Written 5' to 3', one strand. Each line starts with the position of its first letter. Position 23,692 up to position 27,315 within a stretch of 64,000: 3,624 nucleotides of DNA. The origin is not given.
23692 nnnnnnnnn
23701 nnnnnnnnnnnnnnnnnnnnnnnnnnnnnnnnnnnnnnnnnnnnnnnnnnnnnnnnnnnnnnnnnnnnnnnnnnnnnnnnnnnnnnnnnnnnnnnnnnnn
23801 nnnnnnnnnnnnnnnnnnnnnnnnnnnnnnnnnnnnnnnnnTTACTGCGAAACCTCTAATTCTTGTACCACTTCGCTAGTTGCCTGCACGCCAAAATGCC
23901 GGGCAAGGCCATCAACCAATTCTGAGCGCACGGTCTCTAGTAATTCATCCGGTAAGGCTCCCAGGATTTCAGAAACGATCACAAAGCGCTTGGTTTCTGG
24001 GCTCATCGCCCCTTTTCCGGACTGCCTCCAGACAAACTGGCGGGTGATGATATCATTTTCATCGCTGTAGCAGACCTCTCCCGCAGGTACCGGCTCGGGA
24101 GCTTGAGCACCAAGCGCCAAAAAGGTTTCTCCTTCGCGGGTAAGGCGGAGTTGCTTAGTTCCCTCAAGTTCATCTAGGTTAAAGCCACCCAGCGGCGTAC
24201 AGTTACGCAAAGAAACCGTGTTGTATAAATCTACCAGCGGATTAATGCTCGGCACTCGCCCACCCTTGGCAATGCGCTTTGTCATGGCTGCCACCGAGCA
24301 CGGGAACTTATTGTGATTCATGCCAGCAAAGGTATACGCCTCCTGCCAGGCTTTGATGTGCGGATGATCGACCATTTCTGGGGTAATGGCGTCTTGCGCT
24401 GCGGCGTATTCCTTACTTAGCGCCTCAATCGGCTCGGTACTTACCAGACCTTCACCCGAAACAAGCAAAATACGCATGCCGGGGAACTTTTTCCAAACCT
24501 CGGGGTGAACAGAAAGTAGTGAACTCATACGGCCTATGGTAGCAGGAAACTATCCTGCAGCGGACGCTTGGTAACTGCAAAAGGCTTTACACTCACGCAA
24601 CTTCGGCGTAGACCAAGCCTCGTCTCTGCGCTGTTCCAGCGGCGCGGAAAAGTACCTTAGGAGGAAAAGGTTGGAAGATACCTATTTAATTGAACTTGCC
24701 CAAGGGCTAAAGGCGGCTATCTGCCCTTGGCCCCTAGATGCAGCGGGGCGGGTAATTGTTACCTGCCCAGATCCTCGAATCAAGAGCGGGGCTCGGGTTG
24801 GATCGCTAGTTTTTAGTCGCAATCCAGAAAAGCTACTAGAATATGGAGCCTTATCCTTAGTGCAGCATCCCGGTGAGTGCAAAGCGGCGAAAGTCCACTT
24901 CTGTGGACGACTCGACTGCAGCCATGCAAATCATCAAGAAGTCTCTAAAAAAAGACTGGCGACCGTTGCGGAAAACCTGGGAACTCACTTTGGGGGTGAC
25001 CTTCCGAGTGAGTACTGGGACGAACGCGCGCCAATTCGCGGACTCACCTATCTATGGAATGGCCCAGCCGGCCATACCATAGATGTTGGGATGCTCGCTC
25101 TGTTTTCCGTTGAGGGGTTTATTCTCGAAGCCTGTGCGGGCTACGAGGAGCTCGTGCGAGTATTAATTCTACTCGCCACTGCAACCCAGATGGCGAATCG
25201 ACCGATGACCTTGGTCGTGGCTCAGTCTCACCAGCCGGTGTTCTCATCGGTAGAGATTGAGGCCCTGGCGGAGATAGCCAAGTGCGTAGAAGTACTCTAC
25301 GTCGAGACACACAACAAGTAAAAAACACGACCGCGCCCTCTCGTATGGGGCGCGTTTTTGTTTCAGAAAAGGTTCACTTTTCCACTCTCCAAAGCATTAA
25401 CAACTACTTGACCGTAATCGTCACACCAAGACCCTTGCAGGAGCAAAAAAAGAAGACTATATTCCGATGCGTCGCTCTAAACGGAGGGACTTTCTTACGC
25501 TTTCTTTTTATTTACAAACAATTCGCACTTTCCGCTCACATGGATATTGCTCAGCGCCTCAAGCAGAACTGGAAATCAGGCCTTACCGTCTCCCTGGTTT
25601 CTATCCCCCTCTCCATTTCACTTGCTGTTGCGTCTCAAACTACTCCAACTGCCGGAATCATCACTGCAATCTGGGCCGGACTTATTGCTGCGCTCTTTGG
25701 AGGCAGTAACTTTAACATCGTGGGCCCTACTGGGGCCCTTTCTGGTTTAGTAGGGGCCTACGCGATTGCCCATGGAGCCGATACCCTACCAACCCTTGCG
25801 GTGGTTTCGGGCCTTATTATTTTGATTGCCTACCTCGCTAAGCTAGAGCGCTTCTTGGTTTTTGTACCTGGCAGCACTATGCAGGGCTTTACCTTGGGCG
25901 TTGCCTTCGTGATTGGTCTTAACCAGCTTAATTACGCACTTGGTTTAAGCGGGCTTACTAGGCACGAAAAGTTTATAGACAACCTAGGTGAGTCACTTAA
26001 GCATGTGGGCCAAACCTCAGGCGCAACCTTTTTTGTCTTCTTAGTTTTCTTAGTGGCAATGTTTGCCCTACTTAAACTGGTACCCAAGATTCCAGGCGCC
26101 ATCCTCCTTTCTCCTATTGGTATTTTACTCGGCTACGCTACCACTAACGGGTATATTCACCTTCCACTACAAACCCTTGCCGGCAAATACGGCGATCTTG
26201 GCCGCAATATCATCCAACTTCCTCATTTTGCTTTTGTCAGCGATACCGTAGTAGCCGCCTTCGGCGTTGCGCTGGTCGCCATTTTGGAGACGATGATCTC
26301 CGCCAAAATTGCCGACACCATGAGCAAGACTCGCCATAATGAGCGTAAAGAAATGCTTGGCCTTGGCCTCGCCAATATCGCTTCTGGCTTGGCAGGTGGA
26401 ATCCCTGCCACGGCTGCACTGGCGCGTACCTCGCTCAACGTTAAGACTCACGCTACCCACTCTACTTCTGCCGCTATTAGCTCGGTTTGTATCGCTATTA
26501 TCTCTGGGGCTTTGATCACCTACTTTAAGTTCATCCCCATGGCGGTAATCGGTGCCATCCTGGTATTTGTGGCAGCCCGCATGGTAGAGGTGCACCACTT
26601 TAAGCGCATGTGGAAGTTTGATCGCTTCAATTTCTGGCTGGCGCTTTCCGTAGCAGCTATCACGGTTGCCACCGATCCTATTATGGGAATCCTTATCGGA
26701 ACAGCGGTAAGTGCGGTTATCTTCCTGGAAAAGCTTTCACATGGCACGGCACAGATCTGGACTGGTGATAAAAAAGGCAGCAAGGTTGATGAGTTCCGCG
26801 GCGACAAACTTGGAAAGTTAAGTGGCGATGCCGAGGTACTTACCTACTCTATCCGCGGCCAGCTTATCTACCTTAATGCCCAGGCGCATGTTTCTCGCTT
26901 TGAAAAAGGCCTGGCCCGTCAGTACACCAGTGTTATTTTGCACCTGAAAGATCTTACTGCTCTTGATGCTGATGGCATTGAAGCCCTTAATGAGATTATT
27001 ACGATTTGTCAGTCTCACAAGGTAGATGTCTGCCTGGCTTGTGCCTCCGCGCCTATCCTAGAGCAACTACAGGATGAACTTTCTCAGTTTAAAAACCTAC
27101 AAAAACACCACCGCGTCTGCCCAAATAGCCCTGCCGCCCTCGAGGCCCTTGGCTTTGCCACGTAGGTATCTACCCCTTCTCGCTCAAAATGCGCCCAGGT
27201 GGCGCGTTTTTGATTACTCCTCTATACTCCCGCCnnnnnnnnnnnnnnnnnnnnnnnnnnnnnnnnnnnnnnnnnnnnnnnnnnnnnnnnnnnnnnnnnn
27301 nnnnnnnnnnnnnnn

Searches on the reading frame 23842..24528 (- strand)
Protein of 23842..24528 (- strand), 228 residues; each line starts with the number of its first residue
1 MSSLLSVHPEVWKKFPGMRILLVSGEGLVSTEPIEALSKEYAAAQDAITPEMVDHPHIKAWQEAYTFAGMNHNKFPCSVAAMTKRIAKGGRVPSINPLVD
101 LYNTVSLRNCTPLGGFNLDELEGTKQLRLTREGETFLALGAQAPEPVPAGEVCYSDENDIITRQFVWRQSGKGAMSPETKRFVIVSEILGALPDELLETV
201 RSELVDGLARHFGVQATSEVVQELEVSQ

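Call 50: search_protein_families(library=pfam, proteins=[window:23842-24528:-], max_evalue=0.00001)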
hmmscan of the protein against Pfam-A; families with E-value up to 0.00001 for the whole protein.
window:23842-24528:- (228 aa): 1 family
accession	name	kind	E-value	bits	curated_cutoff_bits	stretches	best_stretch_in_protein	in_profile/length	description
PF03483.22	B3_4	-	4.7e-23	82.1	29.3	1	61-188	2-126/174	B3/4 domain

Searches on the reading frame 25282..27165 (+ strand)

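Call 50: search_protein_families(library=pfam, proteins=[window:25282-27165:+], max_evalue=0.00001)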
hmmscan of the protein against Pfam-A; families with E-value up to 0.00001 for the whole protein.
window:25282-27165:+ (627 aa): 2 families
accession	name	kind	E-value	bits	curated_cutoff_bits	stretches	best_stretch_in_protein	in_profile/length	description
PF00916.26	Sulfate_transp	-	2.3e-54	185.1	23.2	1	94-455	2-378/380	Sulfate permease family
PF01740.26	STAS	-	2.3e-10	40.6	22.6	1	518-597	9-89/106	STAS domain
